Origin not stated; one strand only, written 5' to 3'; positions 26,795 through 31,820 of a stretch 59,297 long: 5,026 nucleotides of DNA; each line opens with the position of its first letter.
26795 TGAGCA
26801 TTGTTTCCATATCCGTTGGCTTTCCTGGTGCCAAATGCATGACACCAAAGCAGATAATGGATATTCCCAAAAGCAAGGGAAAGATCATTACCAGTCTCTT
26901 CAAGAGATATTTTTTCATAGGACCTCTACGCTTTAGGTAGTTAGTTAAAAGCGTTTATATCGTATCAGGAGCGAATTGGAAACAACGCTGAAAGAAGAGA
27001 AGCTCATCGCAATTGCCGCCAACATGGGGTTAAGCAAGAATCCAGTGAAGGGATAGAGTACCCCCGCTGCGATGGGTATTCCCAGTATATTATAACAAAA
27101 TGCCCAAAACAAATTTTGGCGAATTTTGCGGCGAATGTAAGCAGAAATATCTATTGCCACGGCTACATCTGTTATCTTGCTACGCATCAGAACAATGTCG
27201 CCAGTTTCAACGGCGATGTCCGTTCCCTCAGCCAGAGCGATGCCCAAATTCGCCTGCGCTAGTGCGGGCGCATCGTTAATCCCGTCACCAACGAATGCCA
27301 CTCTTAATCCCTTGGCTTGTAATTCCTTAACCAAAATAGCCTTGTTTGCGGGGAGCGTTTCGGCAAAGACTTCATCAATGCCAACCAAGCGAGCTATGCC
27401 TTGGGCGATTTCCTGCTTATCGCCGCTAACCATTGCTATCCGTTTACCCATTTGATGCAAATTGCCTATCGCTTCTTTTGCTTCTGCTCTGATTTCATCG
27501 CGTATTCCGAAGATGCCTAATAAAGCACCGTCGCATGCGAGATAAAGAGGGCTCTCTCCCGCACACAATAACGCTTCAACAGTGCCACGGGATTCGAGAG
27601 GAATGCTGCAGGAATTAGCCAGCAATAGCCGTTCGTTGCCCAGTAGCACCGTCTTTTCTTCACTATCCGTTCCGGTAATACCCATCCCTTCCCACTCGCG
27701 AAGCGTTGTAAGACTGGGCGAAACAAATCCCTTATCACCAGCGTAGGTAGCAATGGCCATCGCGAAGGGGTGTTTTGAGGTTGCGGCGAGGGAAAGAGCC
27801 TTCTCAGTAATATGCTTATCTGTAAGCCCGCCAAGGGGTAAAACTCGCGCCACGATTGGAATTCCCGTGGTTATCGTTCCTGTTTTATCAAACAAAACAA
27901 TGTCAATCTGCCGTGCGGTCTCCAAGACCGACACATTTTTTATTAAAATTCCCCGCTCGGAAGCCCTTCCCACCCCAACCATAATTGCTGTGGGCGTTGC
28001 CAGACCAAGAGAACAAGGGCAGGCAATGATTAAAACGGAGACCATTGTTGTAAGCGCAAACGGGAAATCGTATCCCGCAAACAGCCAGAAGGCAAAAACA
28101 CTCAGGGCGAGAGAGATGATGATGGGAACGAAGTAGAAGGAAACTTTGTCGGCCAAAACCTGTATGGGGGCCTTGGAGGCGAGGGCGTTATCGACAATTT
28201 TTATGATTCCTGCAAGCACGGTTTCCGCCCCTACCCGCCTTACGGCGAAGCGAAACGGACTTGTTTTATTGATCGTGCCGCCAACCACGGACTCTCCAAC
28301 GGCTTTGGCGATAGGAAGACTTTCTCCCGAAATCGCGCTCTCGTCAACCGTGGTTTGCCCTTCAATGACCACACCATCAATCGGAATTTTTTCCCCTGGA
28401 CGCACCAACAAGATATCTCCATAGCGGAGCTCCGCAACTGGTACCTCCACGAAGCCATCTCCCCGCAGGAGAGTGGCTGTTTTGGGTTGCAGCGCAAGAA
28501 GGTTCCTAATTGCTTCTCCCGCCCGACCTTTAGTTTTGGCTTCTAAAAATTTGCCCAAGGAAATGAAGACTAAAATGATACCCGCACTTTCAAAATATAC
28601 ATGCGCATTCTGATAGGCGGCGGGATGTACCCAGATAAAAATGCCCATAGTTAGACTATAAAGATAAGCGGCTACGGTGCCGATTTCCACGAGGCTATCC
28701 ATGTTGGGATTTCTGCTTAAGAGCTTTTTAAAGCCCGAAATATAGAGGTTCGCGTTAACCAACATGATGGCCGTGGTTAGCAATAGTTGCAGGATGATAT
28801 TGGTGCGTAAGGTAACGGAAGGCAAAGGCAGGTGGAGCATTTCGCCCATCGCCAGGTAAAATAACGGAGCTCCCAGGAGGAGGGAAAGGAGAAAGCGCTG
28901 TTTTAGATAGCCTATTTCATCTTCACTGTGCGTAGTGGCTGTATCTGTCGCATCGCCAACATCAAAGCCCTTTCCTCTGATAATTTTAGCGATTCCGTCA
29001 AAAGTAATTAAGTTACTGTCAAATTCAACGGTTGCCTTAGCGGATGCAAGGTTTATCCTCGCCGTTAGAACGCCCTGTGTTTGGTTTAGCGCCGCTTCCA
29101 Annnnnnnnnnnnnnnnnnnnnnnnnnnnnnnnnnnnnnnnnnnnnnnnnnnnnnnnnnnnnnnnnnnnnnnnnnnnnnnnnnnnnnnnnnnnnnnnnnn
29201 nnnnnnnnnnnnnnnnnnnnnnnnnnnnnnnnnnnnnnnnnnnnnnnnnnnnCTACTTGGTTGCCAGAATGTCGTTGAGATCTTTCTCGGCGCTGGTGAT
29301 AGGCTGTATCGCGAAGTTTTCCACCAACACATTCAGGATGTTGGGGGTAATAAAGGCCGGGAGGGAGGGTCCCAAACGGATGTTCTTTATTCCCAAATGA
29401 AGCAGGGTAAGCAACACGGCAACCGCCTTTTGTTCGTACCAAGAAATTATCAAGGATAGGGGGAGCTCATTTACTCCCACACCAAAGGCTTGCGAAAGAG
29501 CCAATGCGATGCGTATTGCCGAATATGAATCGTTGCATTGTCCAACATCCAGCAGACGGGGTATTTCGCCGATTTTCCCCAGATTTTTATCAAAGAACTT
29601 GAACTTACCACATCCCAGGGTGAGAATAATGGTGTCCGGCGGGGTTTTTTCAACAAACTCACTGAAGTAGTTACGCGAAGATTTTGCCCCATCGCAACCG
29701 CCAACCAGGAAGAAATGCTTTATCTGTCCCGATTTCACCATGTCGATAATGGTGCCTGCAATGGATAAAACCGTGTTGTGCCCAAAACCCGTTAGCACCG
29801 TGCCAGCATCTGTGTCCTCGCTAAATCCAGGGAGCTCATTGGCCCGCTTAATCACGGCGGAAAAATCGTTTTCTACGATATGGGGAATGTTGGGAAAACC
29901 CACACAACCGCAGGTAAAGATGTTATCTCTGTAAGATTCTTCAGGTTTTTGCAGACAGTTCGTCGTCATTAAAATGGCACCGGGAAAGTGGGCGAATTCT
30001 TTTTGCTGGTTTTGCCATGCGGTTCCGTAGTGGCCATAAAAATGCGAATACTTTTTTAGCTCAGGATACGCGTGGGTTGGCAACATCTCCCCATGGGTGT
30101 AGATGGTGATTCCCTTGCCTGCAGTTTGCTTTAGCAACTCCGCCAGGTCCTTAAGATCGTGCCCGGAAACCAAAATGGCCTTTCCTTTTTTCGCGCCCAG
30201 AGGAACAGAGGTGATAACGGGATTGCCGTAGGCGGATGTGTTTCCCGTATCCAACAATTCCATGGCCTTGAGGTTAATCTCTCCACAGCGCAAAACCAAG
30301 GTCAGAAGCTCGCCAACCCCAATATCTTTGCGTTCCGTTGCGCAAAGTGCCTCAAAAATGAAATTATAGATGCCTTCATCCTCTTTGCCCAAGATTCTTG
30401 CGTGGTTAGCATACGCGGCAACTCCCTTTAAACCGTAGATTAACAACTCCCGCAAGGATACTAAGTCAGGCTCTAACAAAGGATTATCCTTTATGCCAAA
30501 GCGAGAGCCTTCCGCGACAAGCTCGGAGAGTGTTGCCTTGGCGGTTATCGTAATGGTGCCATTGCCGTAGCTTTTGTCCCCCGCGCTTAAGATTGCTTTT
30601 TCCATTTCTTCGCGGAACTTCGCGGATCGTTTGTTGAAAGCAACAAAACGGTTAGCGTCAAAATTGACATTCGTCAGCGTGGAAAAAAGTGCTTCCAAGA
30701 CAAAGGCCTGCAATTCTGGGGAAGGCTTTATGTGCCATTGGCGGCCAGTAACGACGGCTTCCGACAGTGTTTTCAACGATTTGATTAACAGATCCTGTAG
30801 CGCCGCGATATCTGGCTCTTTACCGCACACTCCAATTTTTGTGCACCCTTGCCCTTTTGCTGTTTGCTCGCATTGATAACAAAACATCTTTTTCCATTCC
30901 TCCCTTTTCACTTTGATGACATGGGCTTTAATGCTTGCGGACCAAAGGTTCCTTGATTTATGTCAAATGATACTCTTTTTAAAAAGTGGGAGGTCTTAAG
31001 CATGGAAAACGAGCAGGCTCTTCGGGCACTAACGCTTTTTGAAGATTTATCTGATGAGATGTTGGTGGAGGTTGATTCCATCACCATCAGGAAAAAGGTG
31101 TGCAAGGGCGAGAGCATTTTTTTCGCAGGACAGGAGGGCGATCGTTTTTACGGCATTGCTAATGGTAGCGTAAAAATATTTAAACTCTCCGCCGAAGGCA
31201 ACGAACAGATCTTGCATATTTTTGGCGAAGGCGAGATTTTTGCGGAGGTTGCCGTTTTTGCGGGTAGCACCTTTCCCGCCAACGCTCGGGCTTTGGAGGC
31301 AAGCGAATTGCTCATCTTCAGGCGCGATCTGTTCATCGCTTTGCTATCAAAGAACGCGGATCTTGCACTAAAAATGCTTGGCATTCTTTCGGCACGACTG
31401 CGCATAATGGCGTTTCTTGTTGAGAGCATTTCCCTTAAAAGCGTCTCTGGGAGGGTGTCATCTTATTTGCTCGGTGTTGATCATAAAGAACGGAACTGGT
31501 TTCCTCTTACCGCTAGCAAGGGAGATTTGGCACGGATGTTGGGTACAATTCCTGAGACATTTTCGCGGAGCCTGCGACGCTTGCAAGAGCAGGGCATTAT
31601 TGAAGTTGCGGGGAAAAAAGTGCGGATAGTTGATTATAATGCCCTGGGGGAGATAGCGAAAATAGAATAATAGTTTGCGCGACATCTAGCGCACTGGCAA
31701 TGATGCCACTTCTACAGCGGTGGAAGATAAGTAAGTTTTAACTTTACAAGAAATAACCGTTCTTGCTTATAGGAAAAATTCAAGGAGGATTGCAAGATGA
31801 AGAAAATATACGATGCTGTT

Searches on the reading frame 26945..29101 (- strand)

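Call 63: search_protein_families(library=pfam, proteins=[window:26945-29101:-], max_evalue=0.00001)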
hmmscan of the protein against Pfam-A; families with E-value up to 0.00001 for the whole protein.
window:26945-29101:- (718 aa): 2 families
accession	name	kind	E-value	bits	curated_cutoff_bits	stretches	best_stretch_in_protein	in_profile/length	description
PF00122.25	E1-E2_ATPase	-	7.4e-55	185.7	28.1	1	204-382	2-180/181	E1-E2 ATPase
PF00702.32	Hydrolase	-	8.5e-34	118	26.4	1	399-618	1-191/191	haloacid dehalogenase-like hydrolase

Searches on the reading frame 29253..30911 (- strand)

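Call 63: search_protein_families(library=pfam, proteins=[window:29253-30911:-], max_evalue=0.00001)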
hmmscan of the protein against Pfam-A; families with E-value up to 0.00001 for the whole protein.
window:29253-30911:- (552 aa): 1 family
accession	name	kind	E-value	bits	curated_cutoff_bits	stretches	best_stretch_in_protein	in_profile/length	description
PF03063.25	Prismane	-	2e-162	541.9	27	1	9-545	1-512/513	Prismane/CO dehydrogenase family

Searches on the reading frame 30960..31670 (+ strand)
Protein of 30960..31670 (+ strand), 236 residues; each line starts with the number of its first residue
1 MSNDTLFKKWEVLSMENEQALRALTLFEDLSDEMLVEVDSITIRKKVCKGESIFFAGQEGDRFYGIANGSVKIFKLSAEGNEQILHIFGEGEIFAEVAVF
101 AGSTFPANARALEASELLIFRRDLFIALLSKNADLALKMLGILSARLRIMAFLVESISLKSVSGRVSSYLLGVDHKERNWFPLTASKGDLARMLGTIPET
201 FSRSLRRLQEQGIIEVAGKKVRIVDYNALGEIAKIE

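Call 63: search_protein_families(library=pfam, proteins=[window:30960-31670:+], max_evalue=0.00001)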
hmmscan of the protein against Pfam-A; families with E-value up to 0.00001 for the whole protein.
window:30960-31670:+ (236 aa): 2 families
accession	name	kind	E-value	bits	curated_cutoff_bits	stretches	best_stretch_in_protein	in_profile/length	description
PF00027.35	cNMP_binding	-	1.3e-22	80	27.5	1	45-132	2-89/89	Cyclic nucleotide-binding domain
PF13545.12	HTH_Crp_2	-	4.6e-16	59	27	1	164-231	1-69/70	Crp-like helix-turn-helix domain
